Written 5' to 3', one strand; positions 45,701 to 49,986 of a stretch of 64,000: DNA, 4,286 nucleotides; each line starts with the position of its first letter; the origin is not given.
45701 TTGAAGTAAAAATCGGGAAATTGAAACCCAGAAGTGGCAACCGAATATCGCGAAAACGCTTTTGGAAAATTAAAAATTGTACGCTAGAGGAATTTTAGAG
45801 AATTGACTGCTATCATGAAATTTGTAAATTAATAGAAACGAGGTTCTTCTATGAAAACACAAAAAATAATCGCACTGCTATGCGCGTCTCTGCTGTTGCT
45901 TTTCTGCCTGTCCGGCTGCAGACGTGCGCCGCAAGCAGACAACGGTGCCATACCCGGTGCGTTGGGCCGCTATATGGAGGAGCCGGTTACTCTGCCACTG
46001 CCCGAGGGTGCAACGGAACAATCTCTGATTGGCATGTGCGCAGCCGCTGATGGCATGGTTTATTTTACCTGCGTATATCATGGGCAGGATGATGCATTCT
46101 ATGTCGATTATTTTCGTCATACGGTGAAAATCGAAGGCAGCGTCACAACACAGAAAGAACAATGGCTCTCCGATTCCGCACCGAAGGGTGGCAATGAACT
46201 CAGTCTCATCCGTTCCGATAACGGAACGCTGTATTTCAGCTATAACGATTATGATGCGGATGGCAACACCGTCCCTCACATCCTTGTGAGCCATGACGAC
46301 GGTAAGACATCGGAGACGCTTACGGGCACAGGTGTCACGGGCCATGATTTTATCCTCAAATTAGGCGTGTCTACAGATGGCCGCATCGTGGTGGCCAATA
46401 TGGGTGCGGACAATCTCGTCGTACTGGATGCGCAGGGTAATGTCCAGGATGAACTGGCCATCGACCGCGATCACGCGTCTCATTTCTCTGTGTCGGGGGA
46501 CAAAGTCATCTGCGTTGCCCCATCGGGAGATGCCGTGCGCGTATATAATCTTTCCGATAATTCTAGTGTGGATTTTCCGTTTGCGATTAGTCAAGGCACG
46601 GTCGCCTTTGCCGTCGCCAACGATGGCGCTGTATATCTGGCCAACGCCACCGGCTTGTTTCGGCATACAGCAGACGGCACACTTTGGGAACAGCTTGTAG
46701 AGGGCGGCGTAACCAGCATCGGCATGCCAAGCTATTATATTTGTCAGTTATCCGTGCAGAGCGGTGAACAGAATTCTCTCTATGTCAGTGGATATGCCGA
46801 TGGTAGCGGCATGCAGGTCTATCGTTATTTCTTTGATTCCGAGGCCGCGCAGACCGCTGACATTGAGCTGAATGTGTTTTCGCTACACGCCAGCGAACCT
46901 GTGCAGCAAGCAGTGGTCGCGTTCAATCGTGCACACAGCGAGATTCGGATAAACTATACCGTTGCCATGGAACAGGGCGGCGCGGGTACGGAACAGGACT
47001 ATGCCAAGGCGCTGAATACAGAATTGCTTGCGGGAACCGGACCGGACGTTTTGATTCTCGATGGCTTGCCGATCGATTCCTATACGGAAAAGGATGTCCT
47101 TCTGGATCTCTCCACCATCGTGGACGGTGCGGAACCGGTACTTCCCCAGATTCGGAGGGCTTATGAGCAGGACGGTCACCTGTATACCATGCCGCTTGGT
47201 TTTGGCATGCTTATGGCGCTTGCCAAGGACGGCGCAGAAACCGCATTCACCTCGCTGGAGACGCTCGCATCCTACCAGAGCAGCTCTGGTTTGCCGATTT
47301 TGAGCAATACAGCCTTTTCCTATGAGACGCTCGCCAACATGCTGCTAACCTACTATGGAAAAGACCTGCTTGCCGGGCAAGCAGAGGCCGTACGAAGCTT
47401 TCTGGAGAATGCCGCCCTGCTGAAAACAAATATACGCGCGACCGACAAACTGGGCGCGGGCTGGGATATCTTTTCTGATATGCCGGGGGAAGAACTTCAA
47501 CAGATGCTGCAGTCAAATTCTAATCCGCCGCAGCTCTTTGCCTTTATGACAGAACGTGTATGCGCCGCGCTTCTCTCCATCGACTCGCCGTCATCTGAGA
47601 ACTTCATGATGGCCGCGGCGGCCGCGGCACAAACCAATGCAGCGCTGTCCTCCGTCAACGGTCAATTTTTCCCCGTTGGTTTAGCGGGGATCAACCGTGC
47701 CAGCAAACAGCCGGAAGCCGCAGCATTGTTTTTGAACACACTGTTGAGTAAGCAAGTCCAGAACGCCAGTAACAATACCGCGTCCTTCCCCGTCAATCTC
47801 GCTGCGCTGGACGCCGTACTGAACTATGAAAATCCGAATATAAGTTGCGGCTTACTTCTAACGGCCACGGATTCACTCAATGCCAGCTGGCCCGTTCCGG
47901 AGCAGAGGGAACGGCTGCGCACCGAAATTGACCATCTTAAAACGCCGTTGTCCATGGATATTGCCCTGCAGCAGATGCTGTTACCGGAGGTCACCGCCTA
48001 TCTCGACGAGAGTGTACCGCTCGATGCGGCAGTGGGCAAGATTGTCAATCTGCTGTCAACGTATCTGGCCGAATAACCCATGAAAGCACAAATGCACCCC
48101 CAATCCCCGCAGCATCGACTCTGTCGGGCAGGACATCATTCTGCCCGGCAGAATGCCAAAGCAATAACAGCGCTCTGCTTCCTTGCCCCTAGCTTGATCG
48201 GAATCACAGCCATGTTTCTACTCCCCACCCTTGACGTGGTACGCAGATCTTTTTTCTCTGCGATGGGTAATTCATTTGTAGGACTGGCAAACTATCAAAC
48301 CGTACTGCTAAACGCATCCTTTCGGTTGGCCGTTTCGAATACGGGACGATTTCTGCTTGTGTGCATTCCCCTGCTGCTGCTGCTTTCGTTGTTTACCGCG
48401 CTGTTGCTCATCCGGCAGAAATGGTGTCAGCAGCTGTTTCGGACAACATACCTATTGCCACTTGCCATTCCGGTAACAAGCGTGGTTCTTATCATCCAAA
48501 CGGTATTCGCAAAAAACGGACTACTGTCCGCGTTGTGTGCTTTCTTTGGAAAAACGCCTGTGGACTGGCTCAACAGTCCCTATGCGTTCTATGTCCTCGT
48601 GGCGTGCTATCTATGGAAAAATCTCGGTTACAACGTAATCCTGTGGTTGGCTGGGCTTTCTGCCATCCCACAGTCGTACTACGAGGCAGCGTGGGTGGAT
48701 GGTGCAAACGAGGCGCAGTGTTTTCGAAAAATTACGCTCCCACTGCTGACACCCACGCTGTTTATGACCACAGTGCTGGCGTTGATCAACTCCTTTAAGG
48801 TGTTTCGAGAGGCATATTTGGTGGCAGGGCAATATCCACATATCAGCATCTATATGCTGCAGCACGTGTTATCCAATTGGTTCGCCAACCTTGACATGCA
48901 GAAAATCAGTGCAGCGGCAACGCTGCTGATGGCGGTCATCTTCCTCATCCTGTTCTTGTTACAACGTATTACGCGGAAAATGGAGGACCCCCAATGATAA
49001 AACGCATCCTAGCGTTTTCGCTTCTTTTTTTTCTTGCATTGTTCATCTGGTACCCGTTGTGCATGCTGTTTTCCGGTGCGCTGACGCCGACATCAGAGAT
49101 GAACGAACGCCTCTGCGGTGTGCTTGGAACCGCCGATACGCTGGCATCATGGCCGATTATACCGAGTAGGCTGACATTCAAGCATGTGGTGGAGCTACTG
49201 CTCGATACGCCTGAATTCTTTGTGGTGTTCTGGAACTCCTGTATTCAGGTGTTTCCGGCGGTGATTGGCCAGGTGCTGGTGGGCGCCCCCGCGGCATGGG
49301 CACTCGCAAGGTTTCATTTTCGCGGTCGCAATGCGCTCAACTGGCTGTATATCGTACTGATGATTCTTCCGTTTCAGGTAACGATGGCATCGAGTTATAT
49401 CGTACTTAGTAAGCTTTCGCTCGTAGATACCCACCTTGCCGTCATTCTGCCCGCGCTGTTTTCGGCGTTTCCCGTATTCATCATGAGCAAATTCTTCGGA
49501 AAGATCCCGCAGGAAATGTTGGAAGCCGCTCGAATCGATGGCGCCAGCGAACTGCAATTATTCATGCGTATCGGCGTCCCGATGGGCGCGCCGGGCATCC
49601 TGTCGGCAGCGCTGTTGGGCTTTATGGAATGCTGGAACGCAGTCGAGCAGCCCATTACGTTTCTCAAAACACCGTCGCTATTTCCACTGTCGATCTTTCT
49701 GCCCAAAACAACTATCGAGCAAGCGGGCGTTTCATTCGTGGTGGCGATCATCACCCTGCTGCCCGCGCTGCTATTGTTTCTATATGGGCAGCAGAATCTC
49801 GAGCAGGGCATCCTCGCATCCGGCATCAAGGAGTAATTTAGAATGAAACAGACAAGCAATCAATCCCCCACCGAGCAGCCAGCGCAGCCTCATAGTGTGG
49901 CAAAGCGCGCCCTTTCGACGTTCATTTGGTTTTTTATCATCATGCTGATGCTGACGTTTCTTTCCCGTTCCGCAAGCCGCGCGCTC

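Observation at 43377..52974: Composite operon: importer-type SBP and permeases coupled to a HlyD-like adaptor, a MacB-core-domain membrane protein and VanZ, with no ATPase, next to a TCS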

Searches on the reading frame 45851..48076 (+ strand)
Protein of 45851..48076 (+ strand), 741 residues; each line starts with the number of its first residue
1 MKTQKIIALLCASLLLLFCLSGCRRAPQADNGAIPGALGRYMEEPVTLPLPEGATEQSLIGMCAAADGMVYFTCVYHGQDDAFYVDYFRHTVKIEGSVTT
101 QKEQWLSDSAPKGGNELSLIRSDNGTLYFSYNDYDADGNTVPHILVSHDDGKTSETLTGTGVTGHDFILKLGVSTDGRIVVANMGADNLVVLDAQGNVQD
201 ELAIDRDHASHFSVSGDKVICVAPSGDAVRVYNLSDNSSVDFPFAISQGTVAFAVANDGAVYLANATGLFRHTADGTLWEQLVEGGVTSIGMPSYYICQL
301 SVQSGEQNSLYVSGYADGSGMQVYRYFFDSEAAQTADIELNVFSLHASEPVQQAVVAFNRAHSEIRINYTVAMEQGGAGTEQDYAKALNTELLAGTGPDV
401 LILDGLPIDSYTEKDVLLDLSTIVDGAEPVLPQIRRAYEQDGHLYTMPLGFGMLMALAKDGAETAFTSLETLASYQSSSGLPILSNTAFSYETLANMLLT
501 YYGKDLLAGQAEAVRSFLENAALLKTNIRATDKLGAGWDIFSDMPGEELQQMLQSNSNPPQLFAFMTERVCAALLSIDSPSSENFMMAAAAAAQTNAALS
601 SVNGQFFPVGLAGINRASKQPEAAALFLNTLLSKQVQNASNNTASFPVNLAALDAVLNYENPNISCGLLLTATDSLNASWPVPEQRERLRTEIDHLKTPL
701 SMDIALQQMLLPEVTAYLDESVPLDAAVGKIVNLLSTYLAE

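Call 3: search_protein_families(library=pfam, proteins=[window:45851-48076:+], max_evalue=0.1)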
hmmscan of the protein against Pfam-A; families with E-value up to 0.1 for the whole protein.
window:45851-48076:+ (741 aa): 3 families
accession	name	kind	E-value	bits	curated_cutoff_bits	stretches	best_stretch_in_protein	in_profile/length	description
PF01547.30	SBP_bac_1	-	3.5e-09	37.5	26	1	350-637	9-306/307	Bacterial extracellular solute-binding protein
PF16819.11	DUF5074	-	0.0048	16.4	27.2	1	247-370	181-311/353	Domain of unknown function (DUF5074)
PF10647.15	Gmad1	-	0.05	13.9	20.5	0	238-293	195-248/251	Lipoprotein LpqB beta-propeller domain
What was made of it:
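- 45851..48076 (+): 741-aa lipoprotein with an N-terminal beta-propeller-like domain and a C-terminal family-1 solute-binding domain of the CbpC subfamily. SBP_bac_1 3.5e-9 (call 3).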

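Call 4: search_protein_families(library=ncbifam, proteins=[window:45851-48076:+], max_evalue=0.1)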
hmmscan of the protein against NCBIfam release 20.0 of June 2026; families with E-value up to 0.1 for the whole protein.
window:45851-48076:+ (741 aa): 1 family
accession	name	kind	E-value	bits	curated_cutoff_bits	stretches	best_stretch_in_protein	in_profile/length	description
TIGR01254.1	sfuA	subfamily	0.0047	16.2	93.4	1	579-639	202-258/306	thiamine ABC transporter substrate-binding protein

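Call 40: search_solved_structures(query=window:45851-48076:+, max_evalue=1)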
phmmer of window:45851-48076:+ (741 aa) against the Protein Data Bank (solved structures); distinct sequences matched with E-value up to 1: 3.
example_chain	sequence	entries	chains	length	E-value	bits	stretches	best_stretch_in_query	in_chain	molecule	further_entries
4ovj_A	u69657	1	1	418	0.0015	20.4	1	353-453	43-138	Extracellular solute-binding protein family 1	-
5f7v_A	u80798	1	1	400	0.15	13.8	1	351-456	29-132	Lmo0181 protein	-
9yio_D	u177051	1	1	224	0.39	12.4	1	290-385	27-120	5B3 heavy chain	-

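Call 57: search_protein_families(library=pfam, alignment_id=A7, max_evalue=0.01)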
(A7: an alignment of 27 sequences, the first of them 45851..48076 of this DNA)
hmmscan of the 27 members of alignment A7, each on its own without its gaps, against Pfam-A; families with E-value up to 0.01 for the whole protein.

A. member 1, window:45851-48076:+ (741 aa): 2 families
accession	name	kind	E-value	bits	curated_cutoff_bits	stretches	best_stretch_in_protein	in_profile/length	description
PF01547.30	SBP_bac_1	-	3.5e-09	37.5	26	1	350-637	9-306/307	Bacterial extracellular solute-binding protein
PF16819.11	DUF5074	-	0.0048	16.4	27.2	0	247-370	181-311/353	Domain of unknown function (DUF5074)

B. families by the number of members that match (of 27 scanned): 7 families
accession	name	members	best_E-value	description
PF01547.30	SBP_bac_1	26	6.2e-13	Bacterial extracellular solute-binding protein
PF13416.11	SBP_bac_8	9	2.4e-21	Bacterial extracellular solute-binding protein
PF13531.11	SBP_bac_11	2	0.0014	Bacterial extracellular solute-binding protein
PF08178.16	GnsAB_toxin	2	0.0081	GnsA/GnsB toxin of bacterial toxin-antitoxin system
PF09142.17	TruB_C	1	0.0045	tRNA Pseudouridine synthase II, C terminal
PF16819.11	DUF5074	1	0.0048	Domain of unknown function (DUF5074)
PF13360.13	PQQ_2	1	0.0051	Outer membrane protein assembly factor BamB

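Call 58: search_solved_structures(query=A7, max_evalue=1)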
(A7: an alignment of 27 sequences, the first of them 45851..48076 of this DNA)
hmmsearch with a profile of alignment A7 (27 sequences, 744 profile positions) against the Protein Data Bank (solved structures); distinct sequences matched with E-value up to 1: 630 (the best 60 are shown).
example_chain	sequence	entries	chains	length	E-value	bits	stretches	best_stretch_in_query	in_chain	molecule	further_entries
7x0o_A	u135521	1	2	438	1.4e-33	119.6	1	387-744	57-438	CbpC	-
2ymu_A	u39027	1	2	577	1.8e-17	66.3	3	111-271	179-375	WD-40 REPEAT PROTEIN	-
7bie_A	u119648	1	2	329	3.3e-13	52.2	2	62-264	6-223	nvWRAP-T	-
4edp_A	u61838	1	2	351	1.6e-12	49.9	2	588-677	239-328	ABC transporter, substrate-binding protein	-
7awz_A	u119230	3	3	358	4.5e-12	48.5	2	170-282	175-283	Scone-E | SconeE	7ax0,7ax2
7awy_A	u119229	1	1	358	4.7e-12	48.4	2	168-282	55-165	Scone-R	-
8jbg_B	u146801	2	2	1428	4e-11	45.3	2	408-717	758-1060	Neuromedin-K receptor (NK3R-pFastbac1) | NK3R-pFastbac1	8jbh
9vus_A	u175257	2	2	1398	5.5e-11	44.9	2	397-711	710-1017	Soluble cytochrome b562,2-oxoglutarate receptor 1,Soluble cytochrome b562,2-oxoglutarate r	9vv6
7dxn_A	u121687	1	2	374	9.3e-11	44.1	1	135-285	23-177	Membrane associated protein kinase with beta-propeller domain, pyrrolo-quinoline quinone b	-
7evf_AA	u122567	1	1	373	6.8e-10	41.3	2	135-278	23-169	PQQ_3 domain-containing protein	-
7eq5_A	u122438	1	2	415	1e-09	40.7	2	133-278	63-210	Membrane associated protein kinase with beta-propeller domain, pyrrolo-quinoline quinone b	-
7bid_A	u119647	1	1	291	1.4e-09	40.2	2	98-262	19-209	v31WRAP-T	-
7bif_A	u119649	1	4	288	1.9e-09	39.8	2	106-263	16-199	v22WRAP-T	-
7big_A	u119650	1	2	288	2.1e-09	39.7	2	112-264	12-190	v13WRAP-T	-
3dm0_A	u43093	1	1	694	5e-09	38.4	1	395-706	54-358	Maltose-binding periplasmic protein fused with RACK1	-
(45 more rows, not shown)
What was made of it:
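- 45851..48076 (+): The family profile hits PDB 7x0o CbpC at 1.4e-33, and its N-terminal half hits WD40/PQQ propellers at 1e-17 to 1e-9 (call 58).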

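Call 72: search_solved_structures(query=A7, max_evalue=1e-20, show_alignments=1)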
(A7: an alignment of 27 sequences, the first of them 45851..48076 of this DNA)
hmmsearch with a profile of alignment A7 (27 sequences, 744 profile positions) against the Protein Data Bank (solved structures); distinct sequences matched with E-value up to 1e-20: 1.
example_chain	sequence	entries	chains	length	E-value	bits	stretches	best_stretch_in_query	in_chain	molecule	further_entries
7x0o_A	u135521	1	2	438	1.4e-33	119.6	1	387-744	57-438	CbpC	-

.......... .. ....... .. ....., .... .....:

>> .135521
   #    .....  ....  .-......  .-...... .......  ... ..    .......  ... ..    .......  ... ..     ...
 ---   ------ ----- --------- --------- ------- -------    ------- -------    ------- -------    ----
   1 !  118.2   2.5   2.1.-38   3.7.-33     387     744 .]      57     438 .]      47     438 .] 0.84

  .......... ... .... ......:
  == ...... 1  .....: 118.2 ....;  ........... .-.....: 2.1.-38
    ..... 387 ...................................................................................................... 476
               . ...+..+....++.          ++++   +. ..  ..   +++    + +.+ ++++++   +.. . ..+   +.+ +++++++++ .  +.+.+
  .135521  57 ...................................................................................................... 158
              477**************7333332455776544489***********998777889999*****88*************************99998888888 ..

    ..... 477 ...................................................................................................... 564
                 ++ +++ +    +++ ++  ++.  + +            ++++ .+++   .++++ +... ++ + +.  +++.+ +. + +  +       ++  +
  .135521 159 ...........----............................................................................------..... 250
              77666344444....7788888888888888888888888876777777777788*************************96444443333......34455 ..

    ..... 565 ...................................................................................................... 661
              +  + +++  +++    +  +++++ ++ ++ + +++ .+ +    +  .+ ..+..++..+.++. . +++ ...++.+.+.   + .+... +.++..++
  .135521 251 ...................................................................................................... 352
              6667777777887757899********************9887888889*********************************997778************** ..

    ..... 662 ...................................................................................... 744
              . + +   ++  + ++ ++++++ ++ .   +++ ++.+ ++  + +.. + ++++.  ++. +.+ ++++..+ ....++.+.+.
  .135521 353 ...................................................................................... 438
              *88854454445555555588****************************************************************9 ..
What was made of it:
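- Closest known: Clostridium. Same: The profile E-value is 1.4e-33 and the alignment runs to the family-specific C-terminal ...YLxE (calls 58, 72).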

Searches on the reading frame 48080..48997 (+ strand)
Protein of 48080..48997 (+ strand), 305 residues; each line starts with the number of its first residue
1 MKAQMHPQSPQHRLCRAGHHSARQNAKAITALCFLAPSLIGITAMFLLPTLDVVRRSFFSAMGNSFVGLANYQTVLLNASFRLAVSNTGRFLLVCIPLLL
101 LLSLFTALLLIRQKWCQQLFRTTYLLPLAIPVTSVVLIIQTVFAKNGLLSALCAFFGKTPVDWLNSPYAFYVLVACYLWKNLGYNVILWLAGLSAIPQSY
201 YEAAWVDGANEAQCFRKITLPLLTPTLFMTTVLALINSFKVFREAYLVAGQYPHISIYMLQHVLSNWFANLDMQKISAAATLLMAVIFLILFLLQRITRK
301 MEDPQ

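Call 3: search_protein_families(library=pfam, proteins=[window:48080-48997:+], max_evalue=0.1)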
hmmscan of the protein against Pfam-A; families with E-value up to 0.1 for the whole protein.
window:48080-48997:+ (305 aa): 1 family
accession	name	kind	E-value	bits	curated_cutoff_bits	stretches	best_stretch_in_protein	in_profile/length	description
PF00528.27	BPD_transp_1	-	5.8e-18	65.7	26.4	1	101-297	3-177/184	Binding-protein-dependent transport system inner membrane component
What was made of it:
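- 48080..48997 (+): Type-I ABC permease P1 (MalF/UgpA-like) with an EAA loop. BPD_transp_1 5.8e-18 (call 3).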

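Call 4: search_protein_families(library=ncbifam, proteins=[window:48080-48997:+], max_evalue=0.1)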
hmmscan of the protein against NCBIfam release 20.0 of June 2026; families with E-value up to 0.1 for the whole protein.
window:48080-48997:+ (305 aa): 22 families
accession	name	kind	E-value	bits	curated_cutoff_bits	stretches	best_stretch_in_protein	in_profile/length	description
NF007852.0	PRK10561.1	equivalog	3.9e-21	76.2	335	1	33-294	16-283/295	sn-glycerol-3-phosphate ABC transporter permease UgpA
NF040931.1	ABC_arch_GlcT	equivalog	2.5e-20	73.3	360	1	62-298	32-273/278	glucose ABC transporter permease GlcT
TIGR03262.1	PhnU2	equivalog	1.4e-13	50.4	593.25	1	38-301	10-259/546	putative 2-aminoethylphosphonate ABC transporter permease subunit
NF008232.0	PRK10999.1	equivalog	1.1e-12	47.5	392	1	89-239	291-444/520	maltose ABC transporter permease MalF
NF011624.0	PRK15050.1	equivalog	2.5e-12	46.5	247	1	15-299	8-286/297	2-aminoethylphosphonate ABC transporter permease subunit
TIGR01581.1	Mo_ABC_porter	hypoth_equivalog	1.5e-11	44.2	210.3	1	98-291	36-223/225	ABC transporter permease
TIGR00969.1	3a0106s02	subfamily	2.4e-11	43.6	240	1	32-295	17-267/272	sulfate ABC transporter permease subunit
TIGR02141.1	modB_ABC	equivalog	9.5e-11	41.7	182.6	1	96-292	11-202/208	molybdate ABC transporter permease subunit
TIGR02139.1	permease_CysT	equivalog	1e-10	41.7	246.1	1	37-299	11-260/265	sulfate ABC transporter permease subunit CysT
TIGR03226.1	PhnU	equivalog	7.9e-10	38.7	283.45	1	13-298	24-303/311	2-aminoethylphosphonate ABC transporter permease subunit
NF040932.1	ABC_arch_GlcU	equivalog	3.6e-08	33.4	340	1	184-294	147-255/272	glucose ABC transporter permease GlcU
NF008208.0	PRK10971.1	equivalog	6.9e-08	32.3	415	1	100-299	75-268/277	sulfate/thiosulfate ABC transporter permease CysT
NF043073.1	MMSYN1_0195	equivalog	2.4e-06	26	1250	1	172-260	129-217/1021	spermidine/putrescine ABC transporter permease/substrate-binding protein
NF006956.0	PRK09433.2-5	equivalog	1.2e-05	24.2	984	1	59-299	41-273/543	thiamine/thiamine pyrophosphate ABC transporter permease ThiP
NF006939.0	PRK09421.1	equivalog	3e-05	23.5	262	1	93-242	20-165/230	molybdate ABC transporter permease subunit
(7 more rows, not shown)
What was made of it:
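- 48080..48997 (+): UgpA 3.9e-21 (call 4).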

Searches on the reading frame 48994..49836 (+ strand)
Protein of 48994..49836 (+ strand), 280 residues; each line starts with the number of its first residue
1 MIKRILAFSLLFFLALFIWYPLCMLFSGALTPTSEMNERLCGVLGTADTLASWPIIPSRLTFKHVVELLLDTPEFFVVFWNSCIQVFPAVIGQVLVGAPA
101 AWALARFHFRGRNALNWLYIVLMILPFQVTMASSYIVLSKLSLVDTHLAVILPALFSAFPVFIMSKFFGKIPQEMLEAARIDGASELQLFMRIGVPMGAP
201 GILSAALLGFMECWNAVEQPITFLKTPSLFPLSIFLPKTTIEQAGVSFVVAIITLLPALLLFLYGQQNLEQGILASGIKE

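Call 3: search_protein_families(library=pfam, proteins=[window:48994-49836:+], max_evalue=0.1)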
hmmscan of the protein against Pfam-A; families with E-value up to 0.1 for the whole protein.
window:48994-49836:+ (280 aa): 1 family
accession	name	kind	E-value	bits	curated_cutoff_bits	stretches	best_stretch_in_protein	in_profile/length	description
PF00528.27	BPD_transp_1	-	6.1e-14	52.6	26.4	1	97-272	5-181/184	Binding-protein-dependent transport system inner membrane component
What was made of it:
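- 48994..49836 (+): Type-I ABC permease P2 (MalG/UgpE-like) with an EAA loop. BPD_transp_1 6.1e-14 (call 3).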

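Call 4: search_protein_families(library=ncbifam, proteins=[window:48994-49836:+], max_evalue=0.1)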
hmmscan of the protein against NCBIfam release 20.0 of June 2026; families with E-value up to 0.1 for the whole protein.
window:48994-49836:+ (280 aa): 24 families
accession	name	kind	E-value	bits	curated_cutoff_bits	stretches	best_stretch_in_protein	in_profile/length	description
NF008210.0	PRK10973.1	equivalog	6.7e-23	81.7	297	1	72-274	70-277/281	sn-glycerol-3-phosphate ABC transporter permease UgpE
NF040932.1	ABC_arch_GlcU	equivalog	3.2e-20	72.9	340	1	66-277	49-268/272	glucose ABC transporter permease GlcU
NF008231.0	PRK10998.1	equivalog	6.4e-16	58.8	261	1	8-279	18-295/296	maltose ABC transporter permease MalG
TIGR01581.1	Mo_ABC_porter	hypoth_equivalog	1.2e-14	54.3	210.3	1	60-223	5-181/225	ABC transporter permease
TIGR02141.1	modB_ABC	equivalog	4.9e-12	45.9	182.6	1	89-211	10-146/208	molybdate ABC transporter permease subunit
NF007047.0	PRK09500.1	equivalog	2.7e-11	43.6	326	1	68-217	49-200/257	spermidine/putrescine ABC transporter permease PotC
NF007044.0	PRK09497.1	equivalog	1.5e-10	41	348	2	137-211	140-216/285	spermidine/putrescine ABC transporter permease PotB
NF040839.1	tungstate_WtpB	equivalog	6.8e-09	35.7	340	1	67-212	35-192/251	tungstate ABC transporter permease WtpB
NF006939.0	PRK09421.1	equivalog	6.8e-08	32.2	262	1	89-224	22-172/230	molybdate ABC transporter permease subunit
NF040931.1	ABC_arch_GlcT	equivalog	9.2e-06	25.5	360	1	116-217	122-215/278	glucose ABC transporter permease GlcT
TIGR00969.1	3a0106s02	subfamily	2.4e-05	24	240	1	70-132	54-112/272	sulfate ABC transporter permease subunit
NF008208.0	PRK10971.1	equivalog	0.00015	21.4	415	1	72-212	53-207/277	sulfate/thiosulfate ABC transporter permease CysT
NF007963.0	PRK10683.1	equivalog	0.00037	20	489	1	137-212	174-251/317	putrescine ABC transporter permease PotH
TIGR02139.1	permease_CysT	equivalog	0.001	18.7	246.1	1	73-211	46-198/265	sulfate ABC transporter permease subunit CysT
TIGR02138.1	phosphate_pstC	equivalog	0.0015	17.6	196.45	1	161-211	168-218/296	phosphate ABC transporter permease subunit PstC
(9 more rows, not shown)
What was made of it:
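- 48994..49836 (+): UgpE 6.7e-23 (call 4).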
